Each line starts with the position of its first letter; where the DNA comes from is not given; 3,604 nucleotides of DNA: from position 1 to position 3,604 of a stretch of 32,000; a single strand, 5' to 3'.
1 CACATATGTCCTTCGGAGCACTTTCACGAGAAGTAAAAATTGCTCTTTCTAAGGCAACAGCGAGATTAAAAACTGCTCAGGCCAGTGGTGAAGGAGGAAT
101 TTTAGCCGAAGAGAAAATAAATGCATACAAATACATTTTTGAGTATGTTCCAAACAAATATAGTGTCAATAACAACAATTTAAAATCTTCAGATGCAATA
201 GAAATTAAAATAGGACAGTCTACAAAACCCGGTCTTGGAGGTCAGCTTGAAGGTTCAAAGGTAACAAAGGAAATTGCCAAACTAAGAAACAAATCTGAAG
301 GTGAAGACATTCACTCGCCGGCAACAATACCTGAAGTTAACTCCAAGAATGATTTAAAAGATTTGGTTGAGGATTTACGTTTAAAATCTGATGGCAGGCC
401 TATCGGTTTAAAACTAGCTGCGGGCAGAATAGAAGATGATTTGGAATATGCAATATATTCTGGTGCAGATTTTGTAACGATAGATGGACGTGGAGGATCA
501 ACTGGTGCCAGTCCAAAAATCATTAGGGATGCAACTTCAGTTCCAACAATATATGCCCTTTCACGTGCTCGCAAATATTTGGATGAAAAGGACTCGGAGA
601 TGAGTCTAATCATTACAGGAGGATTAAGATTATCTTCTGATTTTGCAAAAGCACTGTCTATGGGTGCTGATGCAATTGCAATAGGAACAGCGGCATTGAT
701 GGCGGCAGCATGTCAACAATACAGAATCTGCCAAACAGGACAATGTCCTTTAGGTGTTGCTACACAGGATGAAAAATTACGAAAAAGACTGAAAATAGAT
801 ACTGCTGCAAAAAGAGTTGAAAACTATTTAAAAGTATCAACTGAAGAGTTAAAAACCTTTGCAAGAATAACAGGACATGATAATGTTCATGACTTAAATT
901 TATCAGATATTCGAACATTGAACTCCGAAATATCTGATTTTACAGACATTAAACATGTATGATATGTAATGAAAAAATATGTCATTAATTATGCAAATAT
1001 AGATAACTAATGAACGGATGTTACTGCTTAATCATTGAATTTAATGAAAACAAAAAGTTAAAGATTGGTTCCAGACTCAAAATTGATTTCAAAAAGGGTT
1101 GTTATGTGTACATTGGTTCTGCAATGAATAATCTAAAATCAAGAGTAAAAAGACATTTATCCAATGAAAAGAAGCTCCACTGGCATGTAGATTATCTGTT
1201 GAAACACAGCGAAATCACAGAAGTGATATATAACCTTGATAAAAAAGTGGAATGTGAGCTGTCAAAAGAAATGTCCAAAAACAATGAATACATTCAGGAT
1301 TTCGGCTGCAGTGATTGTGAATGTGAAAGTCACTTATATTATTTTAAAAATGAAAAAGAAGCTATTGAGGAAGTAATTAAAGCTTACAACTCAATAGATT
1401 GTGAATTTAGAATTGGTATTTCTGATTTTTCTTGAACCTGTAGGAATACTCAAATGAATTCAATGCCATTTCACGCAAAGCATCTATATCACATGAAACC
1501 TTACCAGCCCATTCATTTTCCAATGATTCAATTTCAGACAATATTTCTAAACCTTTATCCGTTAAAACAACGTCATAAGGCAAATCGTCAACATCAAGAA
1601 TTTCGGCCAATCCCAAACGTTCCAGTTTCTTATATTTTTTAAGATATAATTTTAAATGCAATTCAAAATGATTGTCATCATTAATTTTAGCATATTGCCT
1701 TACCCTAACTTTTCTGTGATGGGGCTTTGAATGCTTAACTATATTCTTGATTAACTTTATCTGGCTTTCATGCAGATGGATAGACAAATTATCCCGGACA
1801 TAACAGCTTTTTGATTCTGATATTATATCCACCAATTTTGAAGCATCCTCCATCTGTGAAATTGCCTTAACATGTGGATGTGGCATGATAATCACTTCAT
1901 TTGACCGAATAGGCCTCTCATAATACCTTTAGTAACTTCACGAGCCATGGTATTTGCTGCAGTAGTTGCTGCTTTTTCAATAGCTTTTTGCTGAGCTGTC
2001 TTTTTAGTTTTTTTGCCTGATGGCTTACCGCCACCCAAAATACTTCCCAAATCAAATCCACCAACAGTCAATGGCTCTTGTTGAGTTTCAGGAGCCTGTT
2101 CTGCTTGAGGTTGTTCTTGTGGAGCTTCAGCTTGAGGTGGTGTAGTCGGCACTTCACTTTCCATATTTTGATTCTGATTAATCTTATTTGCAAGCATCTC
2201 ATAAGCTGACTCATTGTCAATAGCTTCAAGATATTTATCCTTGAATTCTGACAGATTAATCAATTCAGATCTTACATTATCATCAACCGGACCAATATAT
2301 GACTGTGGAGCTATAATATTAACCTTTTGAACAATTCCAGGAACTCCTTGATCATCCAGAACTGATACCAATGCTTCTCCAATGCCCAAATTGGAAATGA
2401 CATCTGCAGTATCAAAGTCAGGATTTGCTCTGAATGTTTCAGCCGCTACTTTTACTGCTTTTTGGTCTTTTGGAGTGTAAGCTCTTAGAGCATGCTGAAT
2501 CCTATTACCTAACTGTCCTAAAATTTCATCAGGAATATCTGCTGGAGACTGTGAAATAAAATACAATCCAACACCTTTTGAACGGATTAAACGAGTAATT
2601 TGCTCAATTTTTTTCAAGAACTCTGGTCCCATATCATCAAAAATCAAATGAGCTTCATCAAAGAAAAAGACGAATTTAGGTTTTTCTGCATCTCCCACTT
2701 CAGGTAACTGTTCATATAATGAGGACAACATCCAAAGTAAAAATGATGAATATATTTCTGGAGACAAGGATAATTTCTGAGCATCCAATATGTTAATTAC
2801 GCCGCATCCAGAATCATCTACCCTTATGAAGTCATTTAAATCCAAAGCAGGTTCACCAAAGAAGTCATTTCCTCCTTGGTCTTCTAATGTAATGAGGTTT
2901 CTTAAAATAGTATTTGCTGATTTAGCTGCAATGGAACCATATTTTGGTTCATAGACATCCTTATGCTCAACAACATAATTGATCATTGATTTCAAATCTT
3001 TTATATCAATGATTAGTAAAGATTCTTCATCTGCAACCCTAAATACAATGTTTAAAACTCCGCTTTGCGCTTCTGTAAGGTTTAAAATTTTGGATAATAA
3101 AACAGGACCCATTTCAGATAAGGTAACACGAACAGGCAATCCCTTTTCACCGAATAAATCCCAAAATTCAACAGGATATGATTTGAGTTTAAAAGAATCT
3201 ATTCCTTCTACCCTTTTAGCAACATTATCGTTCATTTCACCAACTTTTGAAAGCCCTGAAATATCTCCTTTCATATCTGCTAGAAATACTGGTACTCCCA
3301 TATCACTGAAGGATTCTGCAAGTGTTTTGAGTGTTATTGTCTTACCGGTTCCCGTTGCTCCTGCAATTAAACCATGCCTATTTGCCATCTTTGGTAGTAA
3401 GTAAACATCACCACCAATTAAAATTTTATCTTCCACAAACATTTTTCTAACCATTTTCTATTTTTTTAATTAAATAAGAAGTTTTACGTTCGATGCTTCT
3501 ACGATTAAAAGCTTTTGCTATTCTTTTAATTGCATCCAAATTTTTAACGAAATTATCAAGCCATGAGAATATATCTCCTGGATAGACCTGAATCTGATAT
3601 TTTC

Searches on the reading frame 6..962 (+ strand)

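Call 9: search_protein_families(library=pfam, proteins=[window:6-962:+], max_evalue=0.001)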
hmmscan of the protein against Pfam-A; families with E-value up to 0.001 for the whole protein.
window:6-962:+ (318 aa): 4 families
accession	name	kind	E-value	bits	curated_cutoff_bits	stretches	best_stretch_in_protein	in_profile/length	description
PF01645.23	Glu_synthase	-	4e-90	303.1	20.4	1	1-291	74-368/369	Conserved region in glutamate synthase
PF01070.24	FMN_dh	-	5.8e-09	35.9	24.9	1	143-237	229-312/350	FMN-dependent dehydrogenase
PF00478.31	IMPDH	-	6.1e-07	29.2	25.6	1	144-229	157-238/345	IMP dehydrogenase / GMP reductase domain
PF03060.21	NMO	-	5.1e-05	23.3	28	1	146-238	149-233/331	Nitronate monooxygenase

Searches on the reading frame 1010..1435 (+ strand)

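Call 9: search_protein_families(library=pfam, proteins=[window:1010-1435:+], max_evalue=0.001)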
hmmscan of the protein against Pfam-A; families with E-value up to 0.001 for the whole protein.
window:1010-1435:+ (141 aa): 1 family
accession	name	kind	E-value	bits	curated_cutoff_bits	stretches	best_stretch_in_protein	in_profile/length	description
PF01986.22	DUF123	-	7.4e-31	106.9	25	1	25-111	1-95/95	Domain of unknown function DUF123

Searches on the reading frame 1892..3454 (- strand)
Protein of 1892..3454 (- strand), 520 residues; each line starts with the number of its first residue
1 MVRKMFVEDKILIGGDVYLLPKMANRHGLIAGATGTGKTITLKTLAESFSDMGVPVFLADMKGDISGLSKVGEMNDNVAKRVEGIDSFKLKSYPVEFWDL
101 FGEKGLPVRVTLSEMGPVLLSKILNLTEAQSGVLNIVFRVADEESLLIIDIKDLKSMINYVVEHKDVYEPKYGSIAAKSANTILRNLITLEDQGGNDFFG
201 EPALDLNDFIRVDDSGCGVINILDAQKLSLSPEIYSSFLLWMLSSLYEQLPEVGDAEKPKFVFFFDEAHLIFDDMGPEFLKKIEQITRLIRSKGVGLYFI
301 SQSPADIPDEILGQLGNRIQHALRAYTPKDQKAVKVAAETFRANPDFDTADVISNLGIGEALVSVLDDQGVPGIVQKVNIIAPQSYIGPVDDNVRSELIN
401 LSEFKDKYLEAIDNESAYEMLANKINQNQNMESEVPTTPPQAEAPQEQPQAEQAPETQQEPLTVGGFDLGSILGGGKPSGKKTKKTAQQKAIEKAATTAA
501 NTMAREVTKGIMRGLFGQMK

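Call 9: search_protein_families(library=pfam, proteins=[window:1892-3454:-], max_evalue=0.001)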
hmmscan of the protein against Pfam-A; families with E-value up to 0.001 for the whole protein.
window:1892-3454:- (520 aa): 6 families
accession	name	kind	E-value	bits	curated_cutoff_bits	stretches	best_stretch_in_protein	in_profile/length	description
PF05872.18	HerA_C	-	7.3e-202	671.9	22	1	15-519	11-497/502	Helicase HerA-like C-terminal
PF01935.23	DUF87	-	1.2e-09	39.1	23.2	1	17-202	14-178/220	Helicase HerA, central domain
PF12846.13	AAA_10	-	1.3e-05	24.9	27.5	0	235-363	218-339/362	AAA-like domain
PF04851.21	ResIII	-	9.7e-05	22.8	22.5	0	25-51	23-49/164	Type III restriction enzyme, res subunit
PF01580.24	FtsK_SpoIIIE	-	0.00018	21.5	24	1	20-49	35-63/221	FtsK/SpoIIIE family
PF13401.12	AAA_22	-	0.00023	21.9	27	0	25-58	5-38/130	AAA domain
